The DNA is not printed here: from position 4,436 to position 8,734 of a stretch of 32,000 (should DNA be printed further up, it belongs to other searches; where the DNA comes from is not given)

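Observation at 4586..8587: Giant SF3-helicase-like (D5/P4-primase-C type) NTPase fused to a ~1000-aa TPR/helical array, with no primase domain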

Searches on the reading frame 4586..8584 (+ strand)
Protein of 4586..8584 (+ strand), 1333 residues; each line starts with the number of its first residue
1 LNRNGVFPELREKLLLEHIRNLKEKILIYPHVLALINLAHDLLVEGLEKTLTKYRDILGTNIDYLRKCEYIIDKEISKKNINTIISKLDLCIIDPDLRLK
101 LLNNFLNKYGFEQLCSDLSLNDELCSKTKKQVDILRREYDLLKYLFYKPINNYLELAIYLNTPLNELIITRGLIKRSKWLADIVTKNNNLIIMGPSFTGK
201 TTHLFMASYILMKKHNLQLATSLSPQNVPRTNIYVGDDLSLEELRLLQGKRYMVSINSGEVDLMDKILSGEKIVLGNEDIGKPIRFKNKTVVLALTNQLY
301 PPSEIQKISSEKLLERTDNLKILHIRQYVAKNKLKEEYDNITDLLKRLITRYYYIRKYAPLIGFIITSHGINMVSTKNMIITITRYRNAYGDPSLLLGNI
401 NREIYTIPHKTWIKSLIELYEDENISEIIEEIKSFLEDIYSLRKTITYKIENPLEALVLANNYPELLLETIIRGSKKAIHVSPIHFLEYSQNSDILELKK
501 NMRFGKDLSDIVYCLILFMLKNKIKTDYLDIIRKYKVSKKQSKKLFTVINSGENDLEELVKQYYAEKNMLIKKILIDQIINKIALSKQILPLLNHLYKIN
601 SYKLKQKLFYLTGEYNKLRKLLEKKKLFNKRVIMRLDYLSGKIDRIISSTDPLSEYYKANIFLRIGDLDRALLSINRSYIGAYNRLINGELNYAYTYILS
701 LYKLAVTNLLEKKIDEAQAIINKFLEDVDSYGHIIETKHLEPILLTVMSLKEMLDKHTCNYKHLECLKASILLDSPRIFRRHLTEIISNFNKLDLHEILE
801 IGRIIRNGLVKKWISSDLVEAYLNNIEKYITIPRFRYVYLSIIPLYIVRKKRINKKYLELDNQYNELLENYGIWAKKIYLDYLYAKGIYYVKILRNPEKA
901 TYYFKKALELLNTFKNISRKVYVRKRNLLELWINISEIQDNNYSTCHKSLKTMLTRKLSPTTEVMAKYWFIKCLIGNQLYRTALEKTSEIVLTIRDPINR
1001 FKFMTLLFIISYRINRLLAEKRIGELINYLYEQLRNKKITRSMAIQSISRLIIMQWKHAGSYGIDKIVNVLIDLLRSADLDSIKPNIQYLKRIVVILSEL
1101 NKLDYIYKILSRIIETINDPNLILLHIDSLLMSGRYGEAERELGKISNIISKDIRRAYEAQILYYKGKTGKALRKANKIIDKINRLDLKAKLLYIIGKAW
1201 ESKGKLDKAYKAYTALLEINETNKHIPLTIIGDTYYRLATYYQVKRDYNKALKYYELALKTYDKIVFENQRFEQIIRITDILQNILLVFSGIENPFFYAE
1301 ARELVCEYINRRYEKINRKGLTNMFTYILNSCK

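Call 3: search_protein_families(library=pfam, proteins=[window:4586-8584:+], max_evalue=10)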
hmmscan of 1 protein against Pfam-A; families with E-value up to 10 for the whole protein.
window:4586-8584:+ (1333 aa): 16 families
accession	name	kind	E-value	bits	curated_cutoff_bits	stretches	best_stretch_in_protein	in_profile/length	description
PF07719.23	TPR_2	-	1.1e-09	38.1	27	3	1234-1261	3-30/34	Tetratricopeptide repeat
PF00515.34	TPR_1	-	2.8e-09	36.8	27.8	3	1233-1260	2-29/34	Tetratricopeptide repeat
PF08238.18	Sel1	-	0.00046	21.1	30.7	2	1235-1258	4-31/36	Sel1 repeat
PF24885.1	TPR_NPHP3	-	0.00046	20.1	100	1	1174-1265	83-174/239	Nephrocystin-3 TPR domain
PF13181.12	TPR_8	-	0.0018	18.7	25.7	2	1233-1260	2-29/34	Tetratricopeptide repeat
PF13424.12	TPR_12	-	0.002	18.7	30.1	1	1203-1263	16-76/77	Tetratricopeptide repeat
PF17874.7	TPR_MalT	-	0.0023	17.7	45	1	1157-1264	5-112/336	MalT-like TPR region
PF13432.12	TPR_16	-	0.0025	18.7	32.7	1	1160-1220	4-61/65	Tetratricopeptide repeat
PF13428.12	TPR_14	-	0.0033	18.4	23.5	0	1234-1262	3-31/44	Tetratricopeptide repeat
PF13176.12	TPR_7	-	0.015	15.8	27.9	0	1237-1260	4-27/36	Tetratricopeptide repeat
PF14938.12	SNAP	-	0.041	13.8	25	1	1169-1258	93-181/282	Soluble NSF attachment protein, SNAP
PF13374.12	TPR_10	-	0.042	14.3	27.5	1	1234-1262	4-32/42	Tetratricopeptide repeat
PF12174.13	RST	-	0.057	13.8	22.7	1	1020-1048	22-49/67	RCD1-SRO-TAF4 (RST) plant domain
PF14559.12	TPR_19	-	0.089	13.6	25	0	1119-1157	24-61/68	Tetratricopeptide repeat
PF12921.12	ATP13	-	0.75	10.1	26.7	1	1239-1283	60-104/114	Mitochondrial ATPase expression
PF13431.12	TPR_17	-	1.1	10.2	24.4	0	1233-1252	14-33/34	Tetratricopeptide repeat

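Call 4: search_protein_families(library=ncbifam, proteins=[window:4586-8584:+], max_evalue=10)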
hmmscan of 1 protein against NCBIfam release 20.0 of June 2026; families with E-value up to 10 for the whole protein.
window:4586-8584:+ (1333 aa): 5 families
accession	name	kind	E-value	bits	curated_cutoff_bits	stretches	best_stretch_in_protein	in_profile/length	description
NF047507.1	TPR_BatC_Lepto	exception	1.6e-05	24.5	175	1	1134-1223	38-129/214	TPR repeat-containing protein BatC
TIGR02795.1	tol_pal_ybgF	equivalog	0.028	15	90.1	1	1165-1262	14-106/119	tol-pal system protein YbgF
TIGR01307.1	pgm_bpd_ind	equivalog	0.058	11.8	330.65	1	1203-1284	189-269/504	2,3-bisphosphoglycerate-independent phosphoglycerate mutase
NF052415.1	T3SS_chap_SctY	equivalog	0.066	13.7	70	1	1165-1218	52-105/106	type III secretion apparatus assembly chaperone SctY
NF047558.1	TPR_END_plus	domain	0.62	10.1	32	1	1235-1264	2-31/56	TPR end-of-group domain-containing protein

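Call 5: search_protein_families(library=padloc, proteins=[window:4586-8584:+], max_evalue=10)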
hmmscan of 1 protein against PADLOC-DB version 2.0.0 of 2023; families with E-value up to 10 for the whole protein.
window:4586-8584:+ (1333 aa): 0 families

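Call 6: find_homologous_proteins(query=window:4586-8584:+)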
Query window:4586-8584:+ (1333 aa): 3 proteins with E <= 0.001 among 8000 candidates.
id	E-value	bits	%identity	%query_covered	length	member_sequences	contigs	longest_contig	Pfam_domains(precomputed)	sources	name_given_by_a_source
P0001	0.0e+0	2819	97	100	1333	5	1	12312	PF00515.35,PF07719.24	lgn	-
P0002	0.0e+0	2337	81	99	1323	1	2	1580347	PF17874.8,PF00515.35,PF13424.13,PF07719.24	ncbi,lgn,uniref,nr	ncbi:tetratricopeptide repeat protein [Staphylothermus hellenicus]|uniref:Tetratricopeptide TPR_2 re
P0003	4.8e-279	947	39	99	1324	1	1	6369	PF14559.13,PF17874.8,PF00515.35,PF13424.13,PF13432.13,PF13428.13,PF13181.13,PF07719.24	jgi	jgi:hypothetical protein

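Call 14: find_encoding_contigs(protein=P0003, flank=10000)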
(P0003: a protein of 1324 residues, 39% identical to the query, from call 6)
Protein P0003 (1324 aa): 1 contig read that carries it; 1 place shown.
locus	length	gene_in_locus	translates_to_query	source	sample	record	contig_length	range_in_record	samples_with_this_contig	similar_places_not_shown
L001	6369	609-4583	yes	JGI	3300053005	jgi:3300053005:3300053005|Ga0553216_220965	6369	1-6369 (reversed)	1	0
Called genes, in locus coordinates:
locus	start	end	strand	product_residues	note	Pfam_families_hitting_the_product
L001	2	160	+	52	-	?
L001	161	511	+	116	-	-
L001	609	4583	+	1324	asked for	PF13428:TPR_14 (faint), PF00515:TPR_1 (faint), PF07719:TPR_2 (faint), PF13181:TPR_8 (faint), PF13424:TPR_12 (faint), PF13432:TPR_16 (faint), PF14559:TPR_19 (faint), PF17874:TPR_MalT (faint)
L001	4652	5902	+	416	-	-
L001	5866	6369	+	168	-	?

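Call 15: find_encoding_contigs(protein=P0002, flank=10000, max_places=3)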
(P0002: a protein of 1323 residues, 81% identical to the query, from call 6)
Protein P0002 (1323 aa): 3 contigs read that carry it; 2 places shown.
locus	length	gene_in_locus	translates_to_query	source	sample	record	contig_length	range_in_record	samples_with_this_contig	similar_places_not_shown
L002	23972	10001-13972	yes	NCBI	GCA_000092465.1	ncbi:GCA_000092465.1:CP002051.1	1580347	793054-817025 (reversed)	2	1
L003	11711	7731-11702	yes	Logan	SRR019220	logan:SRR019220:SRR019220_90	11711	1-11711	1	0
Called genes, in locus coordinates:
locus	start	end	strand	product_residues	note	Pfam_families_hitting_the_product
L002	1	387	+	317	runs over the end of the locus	PF01073:3Beta_HSD, PF01370:Epimerase, PF02719:Polysacc_synt_2, PF04321:RmlD_sub_bind, PF07993:NAD_binding_4, PF08659:KR (weak), PF16363:GDP_Man_Dehyd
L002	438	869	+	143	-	-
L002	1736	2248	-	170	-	-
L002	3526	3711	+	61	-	-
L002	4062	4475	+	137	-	PF05168:HEPN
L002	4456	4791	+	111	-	PF01909:NTP_transf_2, PF18765:Polbeta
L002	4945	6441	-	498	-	PF04055:Radical_SAM, PF16199:Radical_SAM_C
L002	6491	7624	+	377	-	PF00753:Lactamase_B (weak)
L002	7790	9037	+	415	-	PF03453:MoeA_N, PF00994:MoCF_biosynth, PF03454:MoeA_C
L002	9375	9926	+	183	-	-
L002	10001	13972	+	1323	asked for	PF00515:TPR_1 (faint), PF07719:TPR_2 (faint), PF13424:TPR_12 (faint), PF17874:TPR_MalT (faint)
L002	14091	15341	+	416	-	-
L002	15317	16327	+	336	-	PF00586:AIRS, PF02769:AIRS_C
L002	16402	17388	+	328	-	PF22784:PTP-SAK, PF00782:DSPc, PF22785:Tc-R-P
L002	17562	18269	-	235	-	PF09335:VTT_dom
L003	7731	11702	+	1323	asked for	PF00515:TPR_1 (faint), PF07719:TPR_2 (faint), PF13424:TPR_12 (faint), PF17874:TPR_MalT (faint)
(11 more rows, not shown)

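Call 29: find_related_loci(query=A4, collection=genome_contigs, flank=8000)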
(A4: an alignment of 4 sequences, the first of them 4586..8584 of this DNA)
Query A4 (1333 aa) in genome_contigs; peptide patterns used: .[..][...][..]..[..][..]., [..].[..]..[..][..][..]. (x = any residue, [..] = any of these).
61 stretches matched a pattern; 3 encode a relative of the query (tblastn E <= 1e-3); 3 distinct loci.
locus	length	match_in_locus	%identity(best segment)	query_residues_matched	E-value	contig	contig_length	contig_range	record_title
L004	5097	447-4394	29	30-1332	1e-152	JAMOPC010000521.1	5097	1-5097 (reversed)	MAG: Desulfurococcales archaeon isolate 4559-240_metabat1_scaf2bin.015 4559-240_scaffold_9752_c1, whole genome shotgun s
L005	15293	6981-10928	30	30-1332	2e-162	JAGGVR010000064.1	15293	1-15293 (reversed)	MAG: Staphylothermus sp. isolate AUK105 PB_MBMC_059_c_000000000024, whole genome shotgun sequence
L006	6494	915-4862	30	30-1332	3e-148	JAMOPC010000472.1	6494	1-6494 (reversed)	MAG: Desulfurococcales archaeon isolate 4559-240_metabat1_scaf2bin.015 4559-240_scaffold_6952_c1, whole genome shotgun s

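Call 74: list_cluster_members(proteins=[window:4586-8584:+, P0001])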
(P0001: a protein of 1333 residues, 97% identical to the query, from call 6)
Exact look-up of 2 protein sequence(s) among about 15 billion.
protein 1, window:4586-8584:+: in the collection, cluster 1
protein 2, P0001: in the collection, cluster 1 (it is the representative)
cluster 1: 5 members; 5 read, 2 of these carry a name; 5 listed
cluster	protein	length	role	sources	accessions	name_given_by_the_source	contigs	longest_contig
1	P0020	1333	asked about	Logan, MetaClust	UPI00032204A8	status=active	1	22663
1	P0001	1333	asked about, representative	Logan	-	-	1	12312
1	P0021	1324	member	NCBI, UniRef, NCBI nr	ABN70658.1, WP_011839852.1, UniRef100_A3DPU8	Tetratricopeptide TPR_2 repeat protein [Staphylothermus marinus F1] | Tetratricopeptide TPR_2 repeat protein n=1 Tax=Staphylothermus marinus (strain ATCC 43588 ... | hypothetical protein [Staphylothermus marinus]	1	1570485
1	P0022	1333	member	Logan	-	-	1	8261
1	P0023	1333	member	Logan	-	-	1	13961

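Call 76: search_protein_families(library=pfam, alignment_id=A3, max_evalue=0.01)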
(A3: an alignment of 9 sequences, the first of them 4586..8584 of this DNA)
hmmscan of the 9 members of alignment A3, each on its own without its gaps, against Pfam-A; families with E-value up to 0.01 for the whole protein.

A. member 1, window:4586-8584:+ (1333 aa): 9 families
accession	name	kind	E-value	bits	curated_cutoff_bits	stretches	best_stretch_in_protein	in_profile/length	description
PF07719.23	TPR_2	-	1.1e-09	38.1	27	2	1234-1261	3-30/34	Tetratricopeptide repeat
PF00515.34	TPR_1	-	2.8e-09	36.8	27.8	1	1233-1260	2-29/34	Tetratricopeptide repeat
PF08238.18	Sel1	-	0.00046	21.1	30.7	0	1235-1258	4-31/36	Sel1 repeat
PF24885.1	TPR_NPHP3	-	0.00046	20.1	100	1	1174-1265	83-174/239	Nephrocystin-3 TPR domain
PF13181.12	TPR_8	-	0.0018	18.7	25.7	0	1233-1260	2-29/34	Tetratricopeptide repeat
PF13424.12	TPR_12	-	0.002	18.7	30.1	0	1203-1263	16-76/77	Tetratricopeptide repeat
PF17874.7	TPR_MalT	-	0.0023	17.7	45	1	1157-1264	5-112/336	MalT-like TPR region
PF13432.12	TPR_16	-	0.0025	18.7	32.7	0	1160-1220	4-61/65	Tetratricopeptide repeat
PF13428.12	TPR_14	-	0.0033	18.4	23.5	0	1234-1262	3-31/44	Tetratricopeptide repeat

B. families by the number of members that match (of 9 scanned): 20 families
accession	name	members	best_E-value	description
PF13424.12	TPR_12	8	3.4e-08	Tetratricopeptide repeat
PF07719.23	TPR_2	5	3.9e-12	Tetratricopeptide repeat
PF17874.7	TPR_MalT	5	1.4e-05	MalT-like TPR region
PF12895.13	ANAPC3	5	6.6e-05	Anaphase-promoting complex, cyclosome, subunit 3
PF13428.12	TPR_14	4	1.3e-09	Tetratricopeptide repeat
PF00515.34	TPR_1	4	2.8e-09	Tetratricopeptide repeat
PF14559.12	TPR_19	3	2e-10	Tetratricopeptide repeat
PF13432.12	TPR_16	3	1.2e-09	Tetratricopeptide repeat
PF13181.12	TPR_8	3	4.7e-09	Tetratricopeptide repeat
PF25058.1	ARM_TT21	2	1.2e-06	Tetratricopeptide repeat protein 21 ARM repeat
PF24885.1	TPR_NPHP3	2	0.00017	Nephrocystin-3 TPR domain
PF13176.12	TPR_7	2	0.0025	Tetratricopeptide repeat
PF13374.12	TPR_10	2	0.0045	Tetratricopeptide repeat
PF23300.3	HEAT_Nup120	1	8.2e-05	Nucleoporin Nup120, HEAT repeats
PF01535.26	PPR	1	0.00033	PPR repeat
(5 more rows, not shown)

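Call 77: search_protein_families(library=padloc, alignment_id=A3, max_evalue=1)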
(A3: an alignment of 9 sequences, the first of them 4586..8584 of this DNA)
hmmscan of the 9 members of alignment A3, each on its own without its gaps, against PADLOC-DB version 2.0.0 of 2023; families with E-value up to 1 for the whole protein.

A. member 1, window:4586-8584:+ (1333 aa): 0 families

B. families by the number of members that match (of 9 scanned): 6 families
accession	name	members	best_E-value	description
PDLC05006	PDC-S35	1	0.00077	-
PDLC01171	TPR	1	0.0071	TPR repeats containing protein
PDLC05003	PDC-S35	1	0.0088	-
PDLC04488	PDC-M16B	1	0.023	-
PDLC03871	LmuC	1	0.071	-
PDLC04986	PDC-S28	1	0.41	-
